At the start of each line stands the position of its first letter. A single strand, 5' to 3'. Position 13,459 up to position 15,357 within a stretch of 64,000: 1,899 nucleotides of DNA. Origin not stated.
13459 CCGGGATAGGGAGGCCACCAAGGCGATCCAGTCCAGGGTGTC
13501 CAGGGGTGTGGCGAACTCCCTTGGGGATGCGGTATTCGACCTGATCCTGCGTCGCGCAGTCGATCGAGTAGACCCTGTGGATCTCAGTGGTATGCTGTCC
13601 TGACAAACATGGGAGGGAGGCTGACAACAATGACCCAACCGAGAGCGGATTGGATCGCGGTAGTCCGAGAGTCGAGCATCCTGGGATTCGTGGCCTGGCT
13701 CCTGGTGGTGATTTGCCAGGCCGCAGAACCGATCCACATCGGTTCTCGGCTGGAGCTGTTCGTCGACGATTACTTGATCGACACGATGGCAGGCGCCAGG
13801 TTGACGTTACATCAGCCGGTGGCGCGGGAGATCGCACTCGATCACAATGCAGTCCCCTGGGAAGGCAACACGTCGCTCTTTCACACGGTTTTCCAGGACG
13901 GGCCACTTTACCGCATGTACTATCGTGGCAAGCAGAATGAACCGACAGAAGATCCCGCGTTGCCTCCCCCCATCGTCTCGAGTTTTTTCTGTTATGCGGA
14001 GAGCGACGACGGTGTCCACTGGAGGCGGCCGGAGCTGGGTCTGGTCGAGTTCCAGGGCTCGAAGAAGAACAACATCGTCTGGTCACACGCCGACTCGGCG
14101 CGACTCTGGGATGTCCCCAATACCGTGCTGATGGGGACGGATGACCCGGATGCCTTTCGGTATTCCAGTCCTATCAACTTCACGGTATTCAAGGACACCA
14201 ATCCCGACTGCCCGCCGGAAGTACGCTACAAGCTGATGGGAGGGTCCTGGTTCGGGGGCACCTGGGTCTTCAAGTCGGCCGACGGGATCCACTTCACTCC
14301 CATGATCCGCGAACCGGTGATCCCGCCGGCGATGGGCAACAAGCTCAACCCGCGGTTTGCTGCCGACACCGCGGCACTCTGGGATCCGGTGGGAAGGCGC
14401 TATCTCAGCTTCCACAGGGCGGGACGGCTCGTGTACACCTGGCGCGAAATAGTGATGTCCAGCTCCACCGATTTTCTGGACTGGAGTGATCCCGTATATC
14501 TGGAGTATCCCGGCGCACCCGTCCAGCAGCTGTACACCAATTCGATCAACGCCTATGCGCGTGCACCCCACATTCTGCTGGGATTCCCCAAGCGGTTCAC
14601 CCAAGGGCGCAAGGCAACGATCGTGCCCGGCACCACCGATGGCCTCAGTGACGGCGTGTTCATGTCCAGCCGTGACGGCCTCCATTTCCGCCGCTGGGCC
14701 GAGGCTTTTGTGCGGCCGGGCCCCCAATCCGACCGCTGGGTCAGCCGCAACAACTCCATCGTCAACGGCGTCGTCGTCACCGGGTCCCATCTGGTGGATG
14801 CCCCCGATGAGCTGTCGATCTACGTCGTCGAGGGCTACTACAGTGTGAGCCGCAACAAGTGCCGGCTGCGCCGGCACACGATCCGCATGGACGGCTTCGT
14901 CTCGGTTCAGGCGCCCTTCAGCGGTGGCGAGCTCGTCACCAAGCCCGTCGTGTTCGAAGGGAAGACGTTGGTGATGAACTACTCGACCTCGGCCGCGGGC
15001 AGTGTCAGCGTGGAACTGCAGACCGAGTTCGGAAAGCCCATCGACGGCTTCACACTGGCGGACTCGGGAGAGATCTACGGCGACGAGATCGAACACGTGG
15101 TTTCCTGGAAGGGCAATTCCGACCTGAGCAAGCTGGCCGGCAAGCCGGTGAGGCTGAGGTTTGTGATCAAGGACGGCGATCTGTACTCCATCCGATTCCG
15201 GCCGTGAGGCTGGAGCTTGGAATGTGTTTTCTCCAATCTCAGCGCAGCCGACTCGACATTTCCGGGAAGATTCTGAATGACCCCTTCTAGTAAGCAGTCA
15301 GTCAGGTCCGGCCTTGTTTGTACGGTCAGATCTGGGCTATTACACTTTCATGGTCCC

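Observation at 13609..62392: Hyper-expanded family of secreted Asp-box beta-propeller proteins with a near-invariant C-terminus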

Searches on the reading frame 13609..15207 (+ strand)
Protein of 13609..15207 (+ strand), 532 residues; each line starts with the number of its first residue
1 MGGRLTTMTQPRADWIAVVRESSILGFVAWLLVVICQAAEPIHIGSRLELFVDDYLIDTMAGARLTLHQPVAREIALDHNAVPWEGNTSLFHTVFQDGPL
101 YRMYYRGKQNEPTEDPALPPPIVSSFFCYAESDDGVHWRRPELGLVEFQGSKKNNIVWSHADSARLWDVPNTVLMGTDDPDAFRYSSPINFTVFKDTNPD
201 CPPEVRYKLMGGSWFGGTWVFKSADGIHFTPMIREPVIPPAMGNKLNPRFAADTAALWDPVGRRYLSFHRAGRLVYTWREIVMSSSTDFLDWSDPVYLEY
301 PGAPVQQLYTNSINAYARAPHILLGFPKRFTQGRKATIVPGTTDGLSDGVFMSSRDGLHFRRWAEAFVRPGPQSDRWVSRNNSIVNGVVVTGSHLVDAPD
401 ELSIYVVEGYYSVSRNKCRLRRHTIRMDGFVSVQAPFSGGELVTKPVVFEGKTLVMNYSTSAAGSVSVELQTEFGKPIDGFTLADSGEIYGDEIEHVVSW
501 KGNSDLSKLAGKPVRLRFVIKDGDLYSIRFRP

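Call 4: search_protein_families(library=pfam, proteins=[window:13609-15207:+], max_evalue=1)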
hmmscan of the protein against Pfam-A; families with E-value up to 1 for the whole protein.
window:13609-15207:+ (532 aa): 1 family
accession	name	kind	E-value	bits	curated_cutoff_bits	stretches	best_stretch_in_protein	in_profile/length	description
PF23719.1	VapB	-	0.25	11.9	27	1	483-506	48-71/97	Antitoxin VapB-like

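Call 5: search_protein_families(library=ncbifam, proteins=[window:13609-15207:+], max_evalue=1)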
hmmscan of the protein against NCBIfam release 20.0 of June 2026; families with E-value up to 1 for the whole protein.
window:13609-15207:+ (532 aa): 1 family
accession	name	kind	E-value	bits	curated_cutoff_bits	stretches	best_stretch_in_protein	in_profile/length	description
NF052550.1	BManbPhaseBMBP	equivalog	0.029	13.7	450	1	79-151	16-84/296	beta-1,2-mannobiose phosphorylase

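Call 7: search_solved_structures(query=A1, max_evalue=1, show_alignments=2)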
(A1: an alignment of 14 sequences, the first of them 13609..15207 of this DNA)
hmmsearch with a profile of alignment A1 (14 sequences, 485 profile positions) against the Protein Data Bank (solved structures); distinct sequences matched with E-value up to 1: 32.
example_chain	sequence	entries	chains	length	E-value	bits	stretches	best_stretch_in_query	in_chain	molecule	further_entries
7fip_A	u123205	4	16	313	3.9e-14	55.3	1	62-254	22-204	Beta-1,2-mannobiose phosphorylase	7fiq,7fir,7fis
9fj8_A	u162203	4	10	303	4e-11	45.4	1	66-250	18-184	1,2-beta-oligomannan phosphorylase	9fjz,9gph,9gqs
6n1a_A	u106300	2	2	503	1.1e-06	30.8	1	206-413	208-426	Carbohydrate-binding protein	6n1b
3taw_A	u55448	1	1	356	7.2e-05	24.7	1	67-244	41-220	Hypothetical glycoside hydrolase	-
1uyp_A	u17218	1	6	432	0.00013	23.9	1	83-257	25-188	BETA-FRUCTOSIDASE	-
1w2t_A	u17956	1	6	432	0.00014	23.8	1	84-257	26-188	BETA FRUCTOSIDASE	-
4onz_A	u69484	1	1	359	0.00014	23.8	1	66-125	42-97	putative glycoside hydrolase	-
7vco_A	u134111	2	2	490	0.00027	22.8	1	81-198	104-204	Sucrose-6-phosphate hydrolase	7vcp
8i12_A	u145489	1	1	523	0.00039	22.3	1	178-248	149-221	Glycosyl hydrolase family 32 exo-inulinase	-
5a7v_B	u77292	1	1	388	0.0008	21.3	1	70-353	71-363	PUTATIVE GLYCOSIDASE PH117-RELATED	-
5a7v_A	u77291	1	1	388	0.0008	21.3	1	70-353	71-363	PUTATIVE GLYCOSIDASE PH117-RELATED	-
3r67_A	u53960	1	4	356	0.0023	19.8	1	69-244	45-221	putative Glycosidase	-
9eqq_A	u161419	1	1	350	0.014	17.2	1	188-250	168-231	Uhgb_MS mannoside synthase from an unknown human gut bacterium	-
9erg_A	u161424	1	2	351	0.014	17.2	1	188-250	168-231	Uhgb_MS mannoside synthase from an unknown human gut bacterium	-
9erh_A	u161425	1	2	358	0.015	17.1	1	188-250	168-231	Uhgb_MS mannoside synthase from an unknown human gut bacterium in complex with 1,2-beta-ma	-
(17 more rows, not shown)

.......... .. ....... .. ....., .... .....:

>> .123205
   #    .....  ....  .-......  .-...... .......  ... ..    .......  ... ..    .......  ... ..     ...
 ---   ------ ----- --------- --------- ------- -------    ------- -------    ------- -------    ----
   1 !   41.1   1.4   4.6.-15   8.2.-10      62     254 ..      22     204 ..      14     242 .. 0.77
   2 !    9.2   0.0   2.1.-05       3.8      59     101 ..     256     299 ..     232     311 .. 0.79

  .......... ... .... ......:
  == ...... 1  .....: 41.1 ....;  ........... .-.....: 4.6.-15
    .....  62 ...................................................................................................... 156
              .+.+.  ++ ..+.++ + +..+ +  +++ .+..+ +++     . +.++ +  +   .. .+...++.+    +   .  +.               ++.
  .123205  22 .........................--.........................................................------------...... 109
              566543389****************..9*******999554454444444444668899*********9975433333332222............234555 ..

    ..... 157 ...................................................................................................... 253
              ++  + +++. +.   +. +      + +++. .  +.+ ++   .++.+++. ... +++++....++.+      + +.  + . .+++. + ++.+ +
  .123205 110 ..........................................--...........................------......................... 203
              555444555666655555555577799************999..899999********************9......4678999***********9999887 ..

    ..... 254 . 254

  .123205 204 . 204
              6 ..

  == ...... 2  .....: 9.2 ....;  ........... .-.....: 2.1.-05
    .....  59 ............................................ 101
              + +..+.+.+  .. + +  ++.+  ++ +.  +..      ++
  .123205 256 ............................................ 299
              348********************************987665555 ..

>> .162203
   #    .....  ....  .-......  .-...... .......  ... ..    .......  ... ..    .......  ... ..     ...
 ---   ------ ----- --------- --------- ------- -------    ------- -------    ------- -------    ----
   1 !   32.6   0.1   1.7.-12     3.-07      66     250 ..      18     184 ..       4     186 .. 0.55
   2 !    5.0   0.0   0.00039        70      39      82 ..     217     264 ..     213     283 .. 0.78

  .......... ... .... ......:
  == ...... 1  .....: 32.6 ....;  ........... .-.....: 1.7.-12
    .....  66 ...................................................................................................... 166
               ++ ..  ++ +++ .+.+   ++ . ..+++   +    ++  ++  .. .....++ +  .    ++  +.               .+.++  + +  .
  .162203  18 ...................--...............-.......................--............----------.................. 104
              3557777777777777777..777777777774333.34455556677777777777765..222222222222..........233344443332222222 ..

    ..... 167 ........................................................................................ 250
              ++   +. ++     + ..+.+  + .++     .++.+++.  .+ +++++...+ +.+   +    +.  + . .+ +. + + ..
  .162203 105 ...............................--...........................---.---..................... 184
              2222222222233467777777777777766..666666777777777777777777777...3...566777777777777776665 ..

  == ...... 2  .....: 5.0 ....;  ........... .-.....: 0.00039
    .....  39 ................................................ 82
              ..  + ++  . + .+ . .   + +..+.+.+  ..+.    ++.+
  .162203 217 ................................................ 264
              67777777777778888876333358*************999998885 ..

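Call 8: find_homologous_proteins(query=window:13609-15207:+)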
Query window:13609-15207:+ (532 aa): 5299 proteins with E <= 0.001 among 8000 candidates; the best 120 are listed.
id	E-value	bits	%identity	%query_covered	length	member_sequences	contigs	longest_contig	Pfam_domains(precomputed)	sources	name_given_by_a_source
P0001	0.0e+0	1090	88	99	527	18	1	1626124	-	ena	-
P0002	0.0e+0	1078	87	99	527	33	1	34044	-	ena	-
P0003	0.0e+0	1036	88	93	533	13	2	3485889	-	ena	-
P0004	0.0e+0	1017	87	94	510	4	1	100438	-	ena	-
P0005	7.2e-240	815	69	97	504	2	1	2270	-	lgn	-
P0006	5.2e-218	743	64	98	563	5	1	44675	-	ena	-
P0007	2.5e-207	708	64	95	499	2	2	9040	-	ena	-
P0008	3.1e-201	688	60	97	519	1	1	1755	-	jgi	jgi:hypothetical protein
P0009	6.9e-201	687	62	97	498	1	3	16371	-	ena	-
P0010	9.0e-199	680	62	95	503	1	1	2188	-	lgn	-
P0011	2.5e-197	675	63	92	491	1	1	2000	-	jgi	jgi:hypothetical protein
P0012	5.2e-194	664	61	97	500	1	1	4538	-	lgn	-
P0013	3.7e-164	565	60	81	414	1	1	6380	-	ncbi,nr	ncbi:MAG: hypothetical protein IT427_12820, partial [Pirellulales bacterium]|nr:hypothetical protein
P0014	1.3e-163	564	55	95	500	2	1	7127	-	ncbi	ncbi:MAG: hypothetical protein ABIK89_07795 [Planctomycetota bacterium]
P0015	3.9e-162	559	53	95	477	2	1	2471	-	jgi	-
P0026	1.4e-157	544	50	97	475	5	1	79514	-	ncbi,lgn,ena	-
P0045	1.9e-154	533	52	96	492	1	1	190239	PF00251.27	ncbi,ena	-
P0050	1.2e-153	531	53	93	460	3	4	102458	-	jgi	-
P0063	2.5e-152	526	51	96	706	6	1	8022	PF13472.13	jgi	-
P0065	3.9e-152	526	52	95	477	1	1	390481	-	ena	-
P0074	1.2e-150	521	51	95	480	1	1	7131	PF00251.27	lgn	-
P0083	1.7e-149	517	50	95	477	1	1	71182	PF00251.27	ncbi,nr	ncbi:MAG: hypothetical protein VX346_19455 [Planctomycetota bacterium]|nr:hypothetical protein [Plan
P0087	3.2e-149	516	50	96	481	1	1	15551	PF00251.27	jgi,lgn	jgi:hypothetical protein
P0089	4.0e-149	516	51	94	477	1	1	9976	PF00251.27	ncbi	-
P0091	4.8e-149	516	50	94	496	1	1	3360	PF00251.27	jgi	-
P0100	2.0e-148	513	49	94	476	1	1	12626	PF00251.27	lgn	-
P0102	2.4e-148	513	50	95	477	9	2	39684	PF00251.27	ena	-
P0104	3.6e-148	513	49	98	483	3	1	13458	PF00251.27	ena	-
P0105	3.7e-148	513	51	92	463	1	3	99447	-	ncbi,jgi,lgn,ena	-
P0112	1.9e-147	510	52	92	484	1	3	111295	-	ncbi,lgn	-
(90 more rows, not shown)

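Call 15: find_related_loci(query=window:13609-15207:+, collection=genome_contigs, flank=10000)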
Query window:13609-15207:+ (532 aa) in genome_contigs; peptide patterns used: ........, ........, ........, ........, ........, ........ (x = any residue, [..] = any of these).
242 stretches matched a pattern; 195 encode a relative of the query (tblastn E <= 1e-3); the best 80 are kept; 80 distinct loci.
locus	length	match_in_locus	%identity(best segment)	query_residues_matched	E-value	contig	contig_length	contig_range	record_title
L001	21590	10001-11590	86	3-532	0e+0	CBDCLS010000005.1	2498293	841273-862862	MAG: Acidobacteriota bacterium isolate 14630678-797e-49b2-a12b-7f7aca0c86a6 genome assembly, contig: contig_5, whole gen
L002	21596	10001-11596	85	3-532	0e+0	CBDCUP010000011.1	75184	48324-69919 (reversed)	MAG: Acidobacteriota bacterium isolate 16872849-4fb5-44c6-903f-51e044fd3cdf genome assembly, contig: contig_11, whole ge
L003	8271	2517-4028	64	12-532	0e+0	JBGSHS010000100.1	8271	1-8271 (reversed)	MAG: Pirellulaceae bacterium isolate JTS-AC110 k141_4116508, whole genome shotgun sequence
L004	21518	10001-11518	64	10-532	0e+0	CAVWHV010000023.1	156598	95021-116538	MAG: uncultured Planctomycetaceae bacterium isolate MFD04716.bin.3.258 genome assembly, contig: contig_20267, whole geno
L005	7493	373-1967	90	7-532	0e+0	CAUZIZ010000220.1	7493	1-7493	MAG: Acidobacteria bacterium UBA6911 isolate CB27_Tmax.123 genome assembly, contig: Ga0310121_10010022, whole genome sho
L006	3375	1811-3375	90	3-522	0e+0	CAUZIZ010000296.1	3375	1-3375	MAG: Acidobacteria bacterium UBA6911 isolate CB27_Tmax.123 genome assembly, contig: Ga0310121_10036932, whole genome sho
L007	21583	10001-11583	90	7-532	0e+0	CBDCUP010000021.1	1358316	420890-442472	MAG: Acidobacteriota bacterium isolate 16872849-4fb5-44c6-903f-51e044fd3cdf genome assembly, contig: contig_21, whole ge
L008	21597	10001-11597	86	3-532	0e+0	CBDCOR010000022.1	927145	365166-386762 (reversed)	MAG: Acidobacteriota bacterium isolate 12027c94-f6f4-4eaf-a87d-71b3b0204df9 genome assembly, contig: contig_22, whole ge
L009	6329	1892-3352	48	3-532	7e-148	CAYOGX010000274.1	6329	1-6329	MAG TPA_asm: uncultured Planctomycetales bacterium isolate binchicken_co334_64 genome assembly, contig: NODE_24390_lengt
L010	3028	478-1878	50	24-530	3e-154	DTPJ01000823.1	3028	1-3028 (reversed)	MAG TPA_asm: Candidatus Poribacteria bacterium isolate SpSt-970 Ga0123519_10079169, whole genome shotgun sequence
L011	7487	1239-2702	49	2-530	4e-144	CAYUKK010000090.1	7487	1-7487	MAG TPA_asm: uncultured Eubacteriales bacterium isolate SRP231805_co4_152 genome assembly, contig: k141_38054, whole gen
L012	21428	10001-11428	47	18-531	5e-144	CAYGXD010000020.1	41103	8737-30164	MAG TPA_asm: uncultured Eubacteriales bacterium isolate ERP119294_co1_437 genome assembly, contig: NODE_1001_length_4110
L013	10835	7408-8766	48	35-531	1e-143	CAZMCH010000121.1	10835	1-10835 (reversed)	MAG TPA_asm: uncultured bacterium isolate binchicken_co274_484 genome assembly, contig: NODE_14858_length_10835_cov_5.54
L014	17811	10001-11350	49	42-530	2e-143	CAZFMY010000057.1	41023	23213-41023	MAG TPA_asm: uncultured Gemmatimonadaceae bacterium isolate SRP077602_co9_658 genome assembly, contig: NODE_838_length_4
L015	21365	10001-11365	49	32-531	2e-143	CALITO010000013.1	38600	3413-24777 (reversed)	MAG: uncultured bacterium isolate S1_Bin_MAXBIN__049_1 genome assembly, contig: c_000000108126, whole genome shotgun seq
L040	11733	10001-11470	45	38-531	2e-127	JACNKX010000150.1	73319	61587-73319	MAG: Planctomycetota bacterium isolate NIOZ-UU7 NIOZ-UU_NODE_296_length_73319_cov_13.8547, whole genome shotgun sequence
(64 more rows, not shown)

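Call 18: predict_structure(alignment_id=A2)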
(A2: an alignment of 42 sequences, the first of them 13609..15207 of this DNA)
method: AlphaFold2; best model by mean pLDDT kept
length: 532 residues; sequences in the alignment: 42
mean_pLDDT: 86.9   pTM: 0.86
mean pLDDT of the five models: 86.9, 86.7, 85.2, 84.6, 83.9
residues with pLDDT >= 90: 333; 70-90: 115; 50-70: 68; < 50: 16
segments of 3 or more residues with pLDDT < 50: 1-4, 6-16
pLDDT, mean of each block of 10 residues (from residue 1): 40 48 68 71 97 97 98 94 88 95 91 66 82 98 94 92 83 68 62 95 96 82 96 87 54 83 93 76 94 92 86 91 94 77 82 96 94 80 92 94 92 74 97 98 98 98 98 97 97 97 96 98 98 96
secondary structure, 60 per line:
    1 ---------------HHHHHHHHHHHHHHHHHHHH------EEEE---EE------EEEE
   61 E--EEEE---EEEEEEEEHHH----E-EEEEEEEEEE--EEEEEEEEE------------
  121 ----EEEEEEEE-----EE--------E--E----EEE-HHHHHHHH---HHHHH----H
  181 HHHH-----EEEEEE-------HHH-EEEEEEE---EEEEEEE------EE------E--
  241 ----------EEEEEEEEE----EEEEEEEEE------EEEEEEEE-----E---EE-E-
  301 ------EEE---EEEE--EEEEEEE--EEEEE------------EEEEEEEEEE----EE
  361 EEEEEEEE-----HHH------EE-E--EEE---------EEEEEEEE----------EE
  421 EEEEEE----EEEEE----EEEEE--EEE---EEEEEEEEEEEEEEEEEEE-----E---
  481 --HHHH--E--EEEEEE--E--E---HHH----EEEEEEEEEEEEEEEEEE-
elements in order: H16-35 E42-45 E57-61 E64-67 E71-78 E88-97 E100-108 E125-132 E156-158 H160-167 H171-175 H180-184 E190-195 E207-213 E217-223 E251-259 E264-272 E279-286 E307-309 E313-316 E319-325 E328-332 E345-354 E359-368 E389-391 E401-408 E419-426 E431-435 E440-444 E447-449 E453-471 H483-486 E492-497 E514-531

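Call 20: fold_search(model_id=the predicted structure, library=pdb)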
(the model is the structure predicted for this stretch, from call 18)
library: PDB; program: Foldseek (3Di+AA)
matches with E <= 10: 626; with E <= 0.001: 124
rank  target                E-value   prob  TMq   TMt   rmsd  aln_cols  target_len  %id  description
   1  3c7g_A                4.2e-11  1.00  0.38  0.41  18.2       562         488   12  Crystal structure of a glycoside hydrolase family 43 arabinoxylan arabinofuranohydrolase from Bacillus subtilis in com (released 2008-11-18)
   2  3c7e                  5.8e-11  1.00  0.37  0.39  17.9       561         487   12  Crystal structure of a glycoside hydrolase family 43 arabinoxylan arabinofuranohydrolase from Bacillus subtilis. (released 2008-11-18)
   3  8hcj_C                1.9e-10  1.00  0.38  0.46  17.6       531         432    9  Structure of GH43 family enzyme, Xylan 1, 4 Beta- xylosidase from pseudopedobacter saltans (released 2023-11-15)
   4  8hcj_A                4.5e-10  1.00  0.34  0.41  17.6       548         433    9  Structure of GH43 family enzyme, Xylan 1, 4 Beta- xylosidase from pseudopedobacter saltans (released 2023-11-15)
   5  3u75_A                6.1e-10  1.00  0.35  0.36  17.9       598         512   12  Structure of E230A-fructofuranosidase from Schwanniomyces occidentalis complexed with fructosylnystose (released 2012-04-25)
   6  7fir_C                1.3e-09  1.00  0.39  0.64   6.5       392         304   14  The crystal structure of beta-1,2-mannobiose phosphorylase in complex with 1,4-mannobiose (released 2022-01-05)
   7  6num                  3.3e-09  1.00  0.36  0.37  18.9       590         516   10  The structure of GH32 from Bifidobacteium adolescentis (released 2020-02-05)
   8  7fip_A                5.3e-09  1.00  0.39  0.63   6.4       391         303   14  The native structure of beta-1,2-mannobiose phosphorylase from Thermoanaerobacter sp. (released 2022-01-05)
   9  3qc2_A                5.9e-09  1.00  0.35  0.49  11.6       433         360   11  Crystal structure of a glycosyl hydrolase (BACOVA_03624) from Bacteroides ovatus at 2.30 A resolution (released 2011-02-09)
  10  9h8i                  7.6e-09  1.00  0.33  0.38  17.9       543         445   11  Crystallization of B. licheniformis levanase (released 2025-04-30)
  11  7fip_B                8.0e-09  1.00  0.39  0.64   5.9       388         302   14  The native structure of beta-1,2-mannobiose phosphorylase from Thermoanaerobacter sp. (released 2022-01-05)
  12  7fip_D                8.9e-09  1.00  0.39  0.65   6.2       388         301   14  The native structure of beta-1,2-mannobiose phosphorylase from Thermoanaerobacter sp. (released 2022-01-05)
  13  9gph_A                9.4e-09  1.00  0.38  0.63   8.4       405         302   13  Teth514_1788 1,2-beta-oligomannan phosphorylase in complex with mannose (-1) and phosphate (released 2025-09-17)
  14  3nqh                  1.0e-08  1.00  0.23  0.27  22.4       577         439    9  Crystal structure of a glycosyl hydrolase (BT_2959) from BACTEROIDES THETAIOTAOMICRON VPI-5482 at 2.11 A resolution (released 2010-07-28)
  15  9no3_A                1.2e-08  1.00  0.38  0.42  16.2       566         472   11  The bifunctional arabinofuranosidase/xylosidase from metagenome of Pseudacanthotermes militaris. (released 2025-10-08)
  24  9fj8_B                1.8e-08  1.00  0.37  0.61   9.1       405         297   13  Teth514_1788 1,2-beta-oligomannan phosphorylase in complex with mannotetraose (released 2025-06-11)
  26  9fj8_A                2.4e-08  1.00  0.35  0.58  10.2       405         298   13  Teth514_1788 1,2-beta-oligomannan phosphorylase in complex with mannotetraose (released 2025-06-11)
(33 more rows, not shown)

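Call 25: find_encoding_contigs(protein=P0001, flank=10000, max_places=4)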
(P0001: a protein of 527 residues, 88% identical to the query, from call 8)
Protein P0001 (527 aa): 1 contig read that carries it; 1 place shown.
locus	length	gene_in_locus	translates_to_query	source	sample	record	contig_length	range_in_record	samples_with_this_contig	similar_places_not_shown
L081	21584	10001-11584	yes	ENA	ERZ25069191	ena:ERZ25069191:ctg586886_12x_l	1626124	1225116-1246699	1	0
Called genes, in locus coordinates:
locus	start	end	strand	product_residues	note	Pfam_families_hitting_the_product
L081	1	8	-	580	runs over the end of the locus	PF01839:FG-GAP (faint), PF13517:FG-GAP_3, PF07593:UnbV_ASPIC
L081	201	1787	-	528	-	PF01839:FG-GAP (faint), PF13517:FG-GAP_3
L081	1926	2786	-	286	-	PF14236:DruA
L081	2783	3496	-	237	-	PF03050:DDE_Tnp_IS66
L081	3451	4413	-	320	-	PF03050:DDE_Tnp_IS66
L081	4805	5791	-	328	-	-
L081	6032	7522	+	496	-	-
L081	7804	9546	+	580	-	PF00754:F5_F8_type_C (faint)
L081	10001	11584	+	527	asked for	-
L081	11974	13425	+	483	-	-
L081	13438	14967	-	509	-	-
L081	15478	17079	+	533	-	PF03050:DDE_Tnp_IS66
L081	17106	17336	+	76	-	-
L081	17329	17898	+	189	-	PF14236:DruA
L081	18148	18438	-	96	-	PF15731:MqsA_antitoxin (weak), PF13560:HTH_31 (weak), PF01381:HTH_3 (weak)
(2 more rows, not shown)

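Call 27: find_encoding_contigs(protein=P0045, flank=8000, max_places=3)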
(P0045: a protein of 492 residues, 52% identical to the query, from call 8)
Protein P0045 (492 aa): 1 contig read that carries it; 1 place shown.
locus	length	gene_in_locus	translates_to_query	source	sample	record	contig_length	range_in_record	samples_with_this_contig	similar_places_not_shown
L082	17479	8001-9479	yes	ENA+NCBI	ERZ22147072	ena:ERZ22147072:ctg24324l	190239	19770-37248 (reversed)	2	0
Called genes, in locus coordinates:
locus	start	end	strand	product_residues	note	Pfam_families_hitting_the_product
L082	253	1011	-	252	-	-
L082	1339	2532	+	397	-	PF00392:GntR, PF13545:HTH_Crp_2 (faint), PF00532:Peripla_BP_1, PF13407:Peripla_BP_4, PF13377:Peripla_BP_3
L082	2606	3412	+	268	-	-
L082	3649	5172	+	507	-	PF00246:Peptidase_M14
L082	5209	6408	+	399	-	PF07963:N_methyl (weak), PF07596:SBP_bac_10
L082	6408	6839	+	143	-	-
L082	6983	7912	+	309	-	PF07963:N_methyl (weak), PF07596:SBP_bac_10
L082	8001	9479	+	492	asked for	PF00251:Glyco_hydro_32N (weak)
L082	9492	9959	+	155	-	-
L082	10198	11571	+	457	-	PF00884:Sulfatase, PF01663:Phosphodiest (weak), PF16347:SGSH_C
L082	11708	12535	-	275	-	PF00165:HTH_AraC (weak), PF12833:HTH_18, PF00165:HTH_AraC (weak)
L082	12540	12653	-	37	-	-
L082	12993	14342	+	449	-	PF01408:GFO_IDH_MocA, PF21252:Glyco_hydro_109_C, PF22725:GFO_IDH_MocA_C3 (faint)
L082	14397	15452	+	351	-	-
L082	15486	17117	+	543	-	PF00474:SSF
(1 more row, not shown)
